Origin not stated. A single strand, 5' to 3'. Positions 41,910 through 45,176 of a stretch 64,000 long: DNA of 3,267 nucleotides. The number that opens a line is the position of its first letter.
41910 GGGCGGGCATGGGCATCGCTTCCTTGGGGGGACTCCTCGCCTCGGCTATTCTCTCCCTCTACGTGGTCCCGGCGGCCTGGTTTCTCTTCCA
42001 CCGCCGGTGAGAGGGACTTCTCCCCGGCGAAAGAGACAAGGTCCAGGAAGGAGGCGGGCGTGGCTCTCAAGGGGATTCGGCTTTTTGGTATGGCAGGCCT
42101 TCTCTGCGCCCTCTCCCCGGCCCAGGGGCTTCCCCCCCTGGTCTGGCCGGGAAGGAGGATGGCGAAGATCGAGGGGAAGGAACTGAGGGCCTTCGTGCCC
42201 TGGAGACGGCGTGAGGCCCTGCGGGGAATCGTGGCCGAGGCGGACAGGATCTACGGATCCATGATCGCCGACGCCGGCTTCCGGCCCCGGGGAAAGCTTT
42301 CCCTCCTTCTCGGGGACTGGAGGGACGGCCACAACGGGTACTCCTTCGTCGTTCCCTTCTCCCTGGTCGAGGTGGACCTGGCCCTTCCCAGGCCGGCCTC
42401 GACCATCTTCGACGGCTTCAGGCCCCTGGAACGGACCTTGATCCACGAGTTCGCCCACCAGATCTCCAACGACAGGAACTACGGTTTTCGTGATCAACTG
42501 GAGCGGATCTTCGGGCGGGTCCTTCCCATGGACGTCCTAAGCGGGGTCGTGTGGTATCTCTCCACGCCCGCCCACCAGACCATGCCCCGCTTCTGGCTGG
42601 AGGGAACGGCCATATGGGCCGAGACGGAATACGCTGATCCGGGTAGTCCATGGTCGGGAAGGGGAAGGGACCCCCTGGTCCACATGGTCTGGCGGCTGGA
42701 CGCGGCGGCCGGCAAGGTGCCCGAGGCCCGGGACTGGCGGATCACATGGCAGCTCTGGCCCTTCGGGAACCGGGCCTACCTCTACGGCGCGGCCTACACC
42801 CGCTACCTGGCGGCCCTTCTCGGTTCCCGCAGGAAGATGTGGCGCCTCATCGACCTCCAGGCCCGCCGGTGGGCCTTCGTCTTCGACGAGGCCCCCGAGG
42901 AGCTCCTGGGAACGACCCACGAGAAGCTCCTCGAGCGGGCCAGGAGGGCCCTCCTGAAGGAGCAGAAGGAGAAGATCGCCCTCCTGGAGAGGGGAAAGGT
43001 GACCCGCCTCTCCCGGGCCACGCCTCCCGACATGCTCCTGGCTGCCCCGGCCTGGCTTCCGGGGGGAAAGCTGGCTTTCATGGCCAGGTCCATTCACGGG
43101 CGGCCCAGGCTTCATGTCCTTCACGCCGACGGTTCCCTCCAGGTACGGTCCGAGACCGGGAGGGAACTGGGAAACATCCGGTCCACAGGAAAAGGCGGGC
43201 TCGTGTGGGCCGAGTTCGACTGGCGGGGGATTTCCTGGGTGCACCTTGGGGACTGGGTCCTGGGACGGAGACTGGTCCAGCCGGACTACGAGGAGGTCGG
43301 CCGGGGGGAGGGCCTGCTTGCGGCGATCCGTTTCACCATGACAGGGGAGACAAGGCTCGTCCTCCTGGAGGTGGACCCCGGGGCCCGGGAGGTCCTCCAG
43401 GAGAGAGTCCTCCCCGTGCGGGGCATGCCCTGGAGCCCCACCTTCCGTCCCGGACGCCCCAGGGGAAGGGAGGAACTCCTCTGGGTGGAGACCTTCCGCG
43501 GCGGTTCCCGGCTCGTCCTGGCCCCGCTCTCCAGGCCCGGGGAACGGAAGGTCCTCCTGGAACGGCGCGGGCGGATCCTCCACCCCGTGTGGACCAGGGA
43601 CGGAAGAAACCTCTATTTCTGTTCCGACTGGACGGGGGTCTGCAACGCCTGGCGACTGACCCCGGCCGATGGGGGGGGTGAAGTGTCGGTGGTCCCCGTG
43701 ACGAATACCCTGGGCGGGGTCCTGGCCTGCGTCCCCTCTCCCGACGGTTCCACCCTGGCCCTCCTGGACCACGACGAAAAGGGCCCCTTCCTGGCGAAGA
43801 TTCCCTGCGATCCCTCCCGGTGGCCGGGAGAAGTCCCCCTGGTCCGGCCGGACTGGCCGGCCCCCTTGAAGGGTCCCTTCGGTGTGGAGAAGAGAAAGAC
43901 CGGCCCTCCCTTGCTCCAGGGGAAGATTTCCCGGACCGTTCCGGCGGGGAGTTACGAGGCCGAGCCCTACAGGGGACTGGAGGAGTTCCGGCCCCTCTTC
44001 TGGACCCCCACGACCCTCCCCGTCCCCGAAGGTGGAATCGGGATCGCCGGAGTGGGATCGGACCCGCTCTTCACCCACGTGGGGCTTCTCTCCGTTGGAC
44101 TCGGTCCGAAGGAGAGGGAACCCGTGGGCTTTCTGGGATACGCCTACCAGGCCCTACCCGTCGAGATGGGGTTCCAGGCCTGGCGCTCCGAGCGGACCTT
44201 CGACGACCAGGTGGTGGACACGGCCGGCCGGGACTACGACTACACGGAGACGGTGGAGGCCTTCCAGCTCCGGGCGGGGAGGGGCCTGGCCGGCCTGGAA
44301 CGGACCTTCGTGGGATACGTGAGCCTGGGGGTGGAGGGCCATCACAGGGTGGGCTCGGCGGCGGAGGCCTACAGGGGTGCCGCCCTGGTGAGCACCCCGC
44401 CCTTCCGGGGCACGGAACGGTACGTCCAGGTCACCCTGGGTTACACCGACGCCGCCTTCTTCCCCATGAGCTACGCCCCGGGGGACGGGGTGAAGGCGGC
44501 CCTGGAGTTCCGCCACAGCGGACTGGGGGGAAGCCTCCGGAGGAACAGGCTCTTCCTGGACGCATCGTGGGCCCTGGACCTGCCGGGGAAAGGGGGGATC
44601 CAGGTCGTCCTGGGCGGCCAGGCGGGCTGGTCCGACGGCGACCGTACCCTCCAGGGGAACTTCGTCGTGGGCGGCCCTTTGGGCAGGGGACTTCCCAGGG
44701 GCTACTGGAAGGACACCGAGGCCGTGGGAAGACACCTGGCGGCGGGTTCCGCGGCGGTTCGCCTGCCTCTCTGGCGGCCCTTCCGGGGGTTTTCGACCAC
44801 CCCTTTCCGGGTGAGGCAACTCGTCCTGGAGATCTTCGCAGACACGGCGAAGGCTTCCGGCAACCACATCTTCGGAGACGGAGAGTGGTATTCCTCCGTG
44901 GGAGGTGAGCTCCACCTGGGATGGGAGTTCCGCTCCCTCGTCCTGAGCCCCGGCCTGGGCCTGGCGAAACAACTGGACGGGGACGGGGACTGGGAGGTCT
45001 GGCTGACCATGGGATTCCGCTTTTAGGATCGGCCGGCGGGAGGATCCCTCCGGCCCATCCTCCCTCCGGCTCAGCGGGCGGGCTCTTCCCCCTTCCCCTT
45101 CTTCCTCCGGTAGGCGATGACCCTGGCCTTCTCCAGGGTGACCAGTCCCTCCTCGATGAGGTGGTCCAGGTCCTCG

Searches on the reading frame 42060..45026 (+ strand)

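Call 16: search_protein_families(library=pfam, proteins=[window:42060-45026:+], max_evalue=0.001)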
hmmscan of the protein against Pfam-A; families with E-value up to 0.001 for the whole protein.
window:42060-45026:+ (988 aa): 1 family
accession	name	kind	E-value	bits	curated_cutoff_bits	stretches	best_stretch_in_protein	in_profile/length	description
PF07676.18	PD40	-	0.00037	20.8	20.9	0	503-523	8-28/38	WD40-like Beta Propeller Repeat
